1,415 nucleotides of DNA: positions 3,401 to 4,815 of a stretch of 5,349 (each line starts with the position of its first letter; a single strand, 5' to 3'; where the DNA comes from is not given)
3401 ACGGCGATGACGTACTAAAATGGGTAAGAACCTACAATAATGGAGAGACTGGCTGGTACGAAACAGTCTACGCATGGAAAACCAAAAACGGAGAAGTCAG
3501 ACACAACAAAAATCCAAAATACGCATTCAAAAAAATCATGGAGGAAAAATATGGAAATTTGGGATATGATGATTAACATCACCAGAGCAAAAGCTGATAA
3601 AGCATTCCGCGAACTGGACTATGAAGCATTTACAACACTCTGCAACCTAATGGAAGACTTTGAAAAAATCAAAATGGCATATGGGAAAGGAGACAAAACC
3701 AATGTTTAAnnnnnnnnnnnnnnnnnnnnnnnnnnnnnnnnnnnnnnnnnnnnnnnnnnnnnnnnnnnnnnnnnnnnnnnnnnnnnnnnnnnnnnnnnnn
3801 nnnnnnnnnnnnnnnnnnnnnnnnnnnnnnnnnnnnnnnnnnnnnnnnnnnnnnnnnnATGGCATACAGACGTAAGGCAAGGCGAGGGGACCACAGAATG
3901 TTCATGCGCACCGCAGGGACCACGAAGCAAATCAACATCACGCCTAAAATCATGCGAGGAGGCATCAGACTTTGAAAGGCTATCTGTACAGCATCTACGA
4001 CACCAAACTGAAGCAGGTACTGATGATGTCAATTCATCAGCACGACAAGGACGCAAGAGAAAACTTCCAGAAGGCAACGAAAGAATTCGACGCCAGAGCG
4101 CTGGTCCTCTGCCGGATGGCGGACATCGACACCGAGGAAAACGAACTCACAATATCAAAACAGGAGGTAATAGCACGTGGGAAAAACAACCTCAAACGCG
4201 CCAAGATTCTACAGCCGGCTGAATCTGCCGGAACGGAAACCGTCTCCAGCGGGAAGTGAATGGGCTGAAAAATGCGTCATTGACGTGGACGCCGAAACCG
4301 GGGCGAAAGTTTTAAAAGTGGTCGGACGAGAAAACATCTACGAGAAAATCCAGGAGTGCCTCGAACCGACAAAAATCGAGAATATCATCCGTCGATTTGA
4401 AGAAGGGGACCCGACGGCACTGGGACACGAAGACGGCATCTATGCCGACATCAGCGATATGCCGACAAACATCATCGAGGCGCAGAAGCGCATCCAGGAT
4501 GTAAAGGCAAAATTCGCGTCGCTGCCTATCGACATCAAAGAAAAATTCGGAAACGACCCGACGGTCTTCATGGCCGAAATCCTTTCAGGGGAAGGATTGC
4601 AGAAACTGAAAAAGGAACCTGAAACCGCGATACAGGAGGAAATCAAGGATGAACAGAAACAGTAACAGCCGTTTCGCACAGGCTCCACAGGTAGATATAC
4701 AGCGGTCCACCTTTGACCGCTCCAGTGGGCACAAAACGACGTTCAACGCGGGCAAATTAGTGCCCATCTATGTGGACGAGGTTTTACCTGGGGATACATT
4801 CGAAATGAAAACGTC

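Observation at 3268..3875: Accessory module of three small overlapping ORFs, translationally coupled, downstream of the promoter-like region: candidate host-takeover, anti-defence or lysis functions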

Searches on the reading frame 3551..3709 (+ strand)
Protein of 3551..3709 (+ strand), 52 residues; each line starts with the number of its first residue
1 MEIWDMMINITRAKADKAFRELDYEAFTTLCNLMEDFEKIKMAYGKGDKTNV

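Call 3: search_protein_families(library=phrogs, proteins=[window:3551-3709:+], max_evalue=1)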
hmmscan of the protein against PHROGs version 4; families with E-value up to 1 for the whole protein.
window:3551-3709:+ (52 aa): 0 families

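Call 4: search_protein_families(library=pfam, proteins=[window:3551-3709:+], max_evalue=1)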
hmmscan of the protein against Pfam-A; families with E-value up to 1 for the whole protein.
window:3551-3709:+ (52 aa): 0 families

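Call 14: find_homologous_proteins(query=window:3551-3706:+, max_evalue=0.01)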
Query window:3551-3706:+ (52 aa): 52 proteins with E <= 0.01 among 52 candidates.
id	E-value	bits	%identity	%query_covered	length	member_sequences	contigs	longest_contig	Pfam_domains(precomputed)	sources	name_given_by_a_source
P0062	1.1e-25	104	90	100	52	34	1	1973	-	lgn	-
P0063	2.3e-24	100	88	100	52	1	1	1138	-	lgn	-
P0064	5.2e-24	99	88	100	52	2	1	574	-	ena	-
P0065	6.9e-24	99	87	100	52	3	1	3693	-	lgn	-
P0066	1.1e-23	98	87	100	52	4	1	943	-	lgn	-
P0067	1.3e-23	98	87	100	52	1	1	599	-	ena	-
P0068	1.4e-23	98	87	100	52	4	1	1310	-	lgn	-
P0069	1.9e-23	98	87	100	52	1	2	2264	-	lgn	-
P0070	1.9e-23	98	87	100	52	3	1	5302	-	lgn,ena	-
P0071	2.4e-23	97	87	100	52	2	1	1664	-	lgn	-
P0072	2.8e-23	97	87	100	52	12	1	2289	-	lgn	-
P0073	3.0e-23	97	85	100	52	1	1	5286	-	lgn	-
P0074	3.8e-23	97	87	100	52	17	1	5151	-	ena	-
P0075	4.7e-23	96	87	100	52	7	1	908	-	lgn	-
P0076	5.2e-23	96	85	100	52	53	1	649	-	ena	-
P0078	5.9e-23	96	87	100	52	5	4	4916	-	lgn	-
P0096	2.7e-20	88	85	100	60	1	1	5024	-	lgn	-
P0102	8.1e-19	83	83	90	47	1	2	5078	-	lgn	-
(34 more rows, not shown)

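Call 39: search_solved_structures(query=A5, max_evalue=10, show_alignments=2)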
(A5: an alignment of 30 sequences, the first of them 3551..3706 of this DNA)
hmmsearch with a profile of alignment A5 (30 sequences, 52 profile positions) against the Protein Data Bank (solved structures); distinct sequences matched with E-value up to 10: 2.
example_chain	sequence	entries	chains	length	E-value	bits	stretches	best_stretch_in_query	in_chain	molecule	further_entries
1vhk_A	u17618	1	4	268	0.07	16.2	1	13-49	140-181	Hypothetical protein yqeU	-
6s2p_N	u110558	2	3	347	0.65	13.1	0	37-51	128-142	NRC1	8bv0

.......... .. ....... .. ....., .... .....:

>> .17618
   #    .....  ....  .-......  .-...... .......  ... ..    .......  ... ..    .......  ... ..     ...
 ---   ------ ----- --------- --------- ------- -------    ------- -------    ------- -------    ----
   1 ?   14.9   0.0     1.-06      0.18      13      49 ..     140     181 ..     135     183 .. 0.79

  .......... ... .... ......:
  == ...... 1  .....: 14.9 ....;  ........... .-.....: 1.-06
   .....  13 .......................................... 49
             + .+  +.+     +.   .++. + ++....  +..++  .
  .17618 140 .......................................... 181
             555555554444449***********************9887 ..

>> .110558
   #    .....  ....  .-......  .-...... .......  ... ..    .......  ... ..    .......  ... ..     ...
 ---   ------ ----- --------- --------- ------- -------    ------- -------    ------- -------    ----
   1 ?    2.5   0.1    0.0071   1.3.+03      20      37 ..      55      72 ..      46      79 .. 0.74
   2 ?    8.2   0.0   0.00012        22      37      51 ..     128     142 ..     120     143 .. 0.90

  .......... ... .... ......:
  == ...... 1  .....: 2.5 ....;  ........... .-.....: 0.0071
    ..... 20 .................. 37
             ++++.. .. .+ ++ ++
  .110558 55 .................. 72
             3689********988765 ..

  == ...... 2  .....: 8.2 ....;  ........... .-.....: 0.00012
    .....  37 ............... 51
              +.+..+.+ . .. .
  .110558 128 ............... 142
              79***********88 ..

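Call 52: search_protein_families(library=ncbifam, proteins=[window:3551-3706:+], max_evalue=1)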
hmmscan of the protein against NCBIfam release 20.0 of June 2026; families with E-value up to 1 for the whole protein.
window:3551-3706:+ (52 aa): 0 families

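Call 53: search_protein_families(library=padloc, proteins=[window:3551-3706:+], max_evalue=1)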
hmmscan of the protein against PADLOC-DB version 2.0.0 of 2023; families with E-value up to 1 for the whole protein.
window:3551-3706:+ (52 aa): 0 families

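Call 54: find_encoding_contigs(protein=P0096, flank=3000, max_places=3)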
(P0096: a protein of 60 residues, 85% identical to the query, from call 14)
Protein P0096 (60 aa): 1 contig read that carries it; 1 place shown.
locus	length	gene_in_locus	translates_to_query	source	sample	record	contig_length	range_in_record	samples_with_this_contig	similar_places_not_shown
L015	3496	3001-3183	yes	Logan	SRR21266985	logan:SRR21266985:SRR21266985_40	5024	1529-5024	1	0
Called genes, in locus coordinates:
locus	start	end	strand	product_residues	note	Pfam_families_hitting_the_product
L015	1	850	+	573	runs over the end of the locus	PF02305:Phage_F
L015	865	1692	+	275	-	-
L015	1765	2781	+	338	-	PF23343:REP_ORF2-G2P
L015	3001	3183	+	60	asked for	-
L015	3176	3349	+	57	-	-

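Call 55: find_encoding_contigs(protein=P0078, flank=3000, max_places=4)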
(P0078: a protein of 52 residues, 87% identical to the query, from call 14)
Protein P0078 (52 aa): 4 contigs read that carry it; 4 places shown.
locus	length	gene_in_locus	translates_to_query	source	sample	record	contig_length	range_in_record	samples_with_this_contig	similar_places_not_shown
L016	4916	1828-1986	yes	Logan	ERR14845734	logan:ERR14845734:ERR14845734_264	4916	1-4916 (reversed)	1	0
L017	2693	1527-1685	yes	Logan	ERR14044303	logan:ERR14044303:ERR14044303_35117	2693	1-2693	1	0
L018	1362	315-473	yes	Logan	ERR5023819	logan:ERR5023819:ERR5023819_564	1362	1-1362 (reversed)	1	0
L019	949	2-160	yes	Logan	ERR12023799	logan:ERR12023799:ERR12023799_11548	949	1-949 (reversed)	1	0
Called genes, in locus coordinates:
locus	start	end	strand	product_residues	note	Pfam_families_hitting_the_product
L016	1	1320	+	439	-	?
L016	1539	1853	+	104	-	-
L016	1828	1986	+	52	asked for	-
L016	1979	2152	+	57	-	-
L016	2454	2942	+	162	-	PF09675:Chlamy_scaf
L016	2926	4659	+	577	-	PF02305:Phage_F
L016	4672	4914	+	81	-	?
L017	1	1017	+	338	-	PF23343:REP_ORF2-G2P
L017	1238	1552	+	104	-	-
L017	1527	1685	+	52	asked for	-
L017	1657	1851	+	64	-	-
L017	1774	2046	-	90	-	-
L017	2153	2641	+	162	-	PF09675:Chlamy_scaf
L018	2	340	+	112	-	?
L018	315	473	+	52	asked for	-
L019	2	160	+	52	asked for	?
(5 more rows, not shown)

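Call 56: find_encoding_contigs(protein=P0102, flank=3000, max_places=3)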
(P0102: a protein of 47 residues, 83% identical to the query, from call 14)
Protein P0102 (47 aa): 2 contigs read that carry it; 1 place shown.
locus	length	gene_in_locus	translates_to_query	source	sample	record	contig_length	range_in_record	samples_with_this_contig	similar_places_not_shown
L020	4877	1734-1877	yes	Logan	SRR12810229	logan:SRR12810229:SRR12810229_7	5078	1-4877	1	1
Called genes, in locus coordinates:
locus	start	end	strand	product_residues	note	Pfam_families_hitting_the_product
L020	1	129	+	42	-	?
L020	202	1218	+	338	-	PF23343:REP_ORF2-G2P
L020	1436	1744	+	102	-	-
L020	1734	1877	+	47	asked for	-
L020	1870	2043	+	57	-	-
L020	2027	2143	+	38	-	-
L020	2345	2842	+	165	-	PF09675:Chlamy_scaf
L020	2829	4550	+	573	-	PF02305:Phage_F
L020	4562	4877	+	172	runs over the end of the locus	?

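Call 75: search_dna_similar(query=window:3551-3706:+, collection=phages, mode=protein, max_evalue=1, max_rows=25)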
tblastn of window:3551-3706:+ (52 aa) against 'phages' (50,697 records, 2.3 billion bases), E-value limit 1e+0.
Records with a match: 11; places in all: 14; records where one place covers at least 80% of the query: 11.
Best place of each record, by identity: 80-90% 8; <60% 3.
By first word of the organism name: Dulem 6; Streptomyces 3; Microviridae 1; Gokushovirus 1.
By host as written in the record: Varecia variegata 2; Streptomyces griseus ATCC 10137 2; Eulemur fulvus collaris 1; Lemur catta 1; Varecia rubra 1; Eulemur coronatus 1; - 1; fox 1; and 1 more.
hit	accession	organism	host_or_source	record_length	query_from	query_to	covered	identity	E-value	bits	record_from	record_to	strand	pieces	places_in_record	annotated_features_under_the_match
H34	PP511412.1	Dulem virus 184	Eulemur fulvus collaris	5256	1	52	100%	88.5%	1e-24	99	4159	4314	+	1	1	hypothetical protein (x3)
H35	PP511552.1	Dulem virus 184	Varecia variegata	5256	1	52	100%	88.5%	1e-24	99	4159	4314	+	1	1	hypothetical protein (x3)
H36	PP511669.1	Dulem virus 184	Varecia variegata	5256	1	52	100%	88.5%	1e-24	99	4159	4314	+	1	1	hypothetical protein (x3)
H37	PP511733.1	Dulem virus 184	Lemur catta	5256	1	52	100%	88.5%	1e-24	99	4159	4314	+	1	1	hypothetical protein (x3)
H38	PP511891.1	Dulem virus 183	Varecia rubra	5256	1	52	100%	88.5%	1e-24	99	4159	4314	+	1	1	hypothetical protein (x3)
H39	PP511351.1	Dulem virus 182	Eulemur coronatus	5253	1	52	100%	84.6%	6e-23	94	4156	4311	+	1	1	hypothetical protein (x3)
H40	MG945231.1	Microviridae sp.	pig feces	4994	1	52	100%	84.6%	5e-22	91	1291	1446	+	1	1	none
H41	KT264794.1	Gokushovirus WZ-2015a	fox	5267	1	52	100%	82.7%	3e-23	95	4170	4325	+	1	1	none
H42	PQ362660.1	Streptomyces phage Elmer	Streptomyces lividans JI 1326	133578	8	52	87%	46.7%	3e-1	33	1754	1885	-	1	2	3: hypothetical protein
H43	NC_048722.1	Streptomyces phage Wofford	Streptomyces griseus ATCC 10137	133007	8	52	87%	46.7%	4e-1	32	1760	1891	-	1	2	3: DUF945 domain-containing protein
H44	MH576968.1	Streptomyces phage Wofford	Streptomyces griseus ATCC 10137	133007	8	52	87%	46.7%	4e-1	32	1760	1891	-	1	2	3: hypothetical protein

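Call 79: search_protein_families(library=phrogs, proteins=[L020:1436-1741:+], max_evalue=0.1)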
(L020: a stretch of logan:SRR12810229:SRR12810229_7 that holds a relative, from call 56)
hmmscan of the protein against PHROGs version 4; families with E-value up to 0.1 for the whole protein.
L020:1436-1741:+ (102 aa): 1 family
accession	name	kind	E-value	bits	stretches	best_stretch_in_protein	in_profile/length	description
phrog_27129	-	unknown function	0.0056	17.6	1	48-74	25-53/54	-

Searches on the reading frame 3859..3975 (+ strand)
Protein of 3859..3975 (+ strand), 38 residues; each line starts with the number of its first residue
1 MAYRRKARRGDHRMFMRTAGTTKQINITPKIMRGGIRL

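Call 3: search_protein_families(library=phrogs, proteins=[window:3859-3975:+], max_evalue=1)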
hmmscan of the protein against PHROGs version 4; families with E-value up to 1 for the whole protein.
window:3859-3975:+ (38 aa): 1 family
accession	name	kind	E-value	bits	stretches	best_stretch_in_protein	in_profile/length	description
phrog_10695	-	unknown function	2.7e-08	34.8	1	1-38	1-39/39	-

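Call 4: search_protein_families(library=pfam, proteins=[window:3859-3975:+], max_evalue=1)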
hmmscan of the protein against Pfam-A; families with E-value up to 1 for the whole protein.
window:3859-3975:+ (38 aa): 0 families

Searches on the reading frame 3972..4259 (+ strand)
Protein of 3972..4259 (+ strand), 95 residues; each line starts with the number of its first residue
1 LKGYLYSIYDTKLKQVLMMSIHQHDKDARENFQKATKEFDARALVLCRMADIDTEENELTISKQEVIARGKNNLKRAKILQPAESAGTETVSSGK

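Call 3: search_protein_families(library=phrogs, proteins=[window:3972-4259:+], max_evalue=1)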
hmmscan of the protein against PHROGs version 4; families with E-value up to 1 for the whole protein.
window:3972-4259:+ (95 aa): 2 families
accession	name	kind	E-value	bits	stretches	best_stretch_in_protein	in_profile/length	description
phrog_1670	-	DNA, RNA and nucleotide metabolism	0.00012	22.9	1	1-79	1-86/96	DNA binding protein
phrog_1594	-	unknown function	0.14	13.4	1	4-75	30-104/111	-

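Call 4: search_protein_families(library=pfam, proteins=[window:3972-4259:+], max_evalue=1)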
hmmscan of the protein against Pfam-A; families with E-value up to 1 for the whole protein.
window:3972-4259:+ (95 aa): 1 family
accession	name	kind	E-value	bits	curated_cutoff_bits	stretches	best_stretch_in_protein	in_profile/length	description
PF20577.3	Phage_ORF5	-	0.076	13.1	27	1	5-63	1-65/75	Phage ORF5 protein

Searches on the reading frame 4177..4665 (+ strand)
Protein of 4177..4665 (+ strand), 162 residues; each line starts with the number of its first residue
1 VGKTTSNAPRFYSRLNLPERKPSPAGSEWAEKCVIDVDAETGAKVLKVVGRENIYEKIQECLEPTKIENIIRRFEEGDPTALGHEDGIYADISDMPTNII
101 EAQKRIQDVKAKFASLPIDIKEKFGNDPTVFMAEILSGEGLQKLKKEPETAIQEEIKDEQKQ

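Call 3: search_protein_families(library=phrogs, proteins=[window:4177-4665:+], max_evalue=1)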
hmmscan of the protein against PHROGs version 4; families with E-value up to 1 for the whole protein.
window:4177-4665:+ (162 aa): 3 families
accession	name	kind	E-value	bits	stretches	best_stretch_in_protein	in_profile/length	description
phrog_1642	-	head and packaging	2.2e-24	87.2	1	31-146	19-118/152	virion structural protein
phrog_24439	-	head and packaging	2.1e-07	32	1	90-139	7-56/82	virion structural protein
phrog_17631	-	unknown function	0.23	12.5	1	67-108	14-53/59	-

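Call 4: search_protein_families(library=pfam, proteins=[window:4177-4665:+], max_evalue=1)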
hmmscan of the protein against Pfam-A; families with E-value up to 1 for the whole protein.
window:4177-4665:+ (162 aa): 1 family
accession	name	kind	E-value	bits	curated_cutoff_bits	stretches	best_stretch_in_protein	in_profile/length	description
PF09675.16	Chlamy_scaf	-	3.9e-29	101.9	25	1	37-159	3-125/134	Chlamydia-phage Chp2 scaffold (Chlamy_scaf)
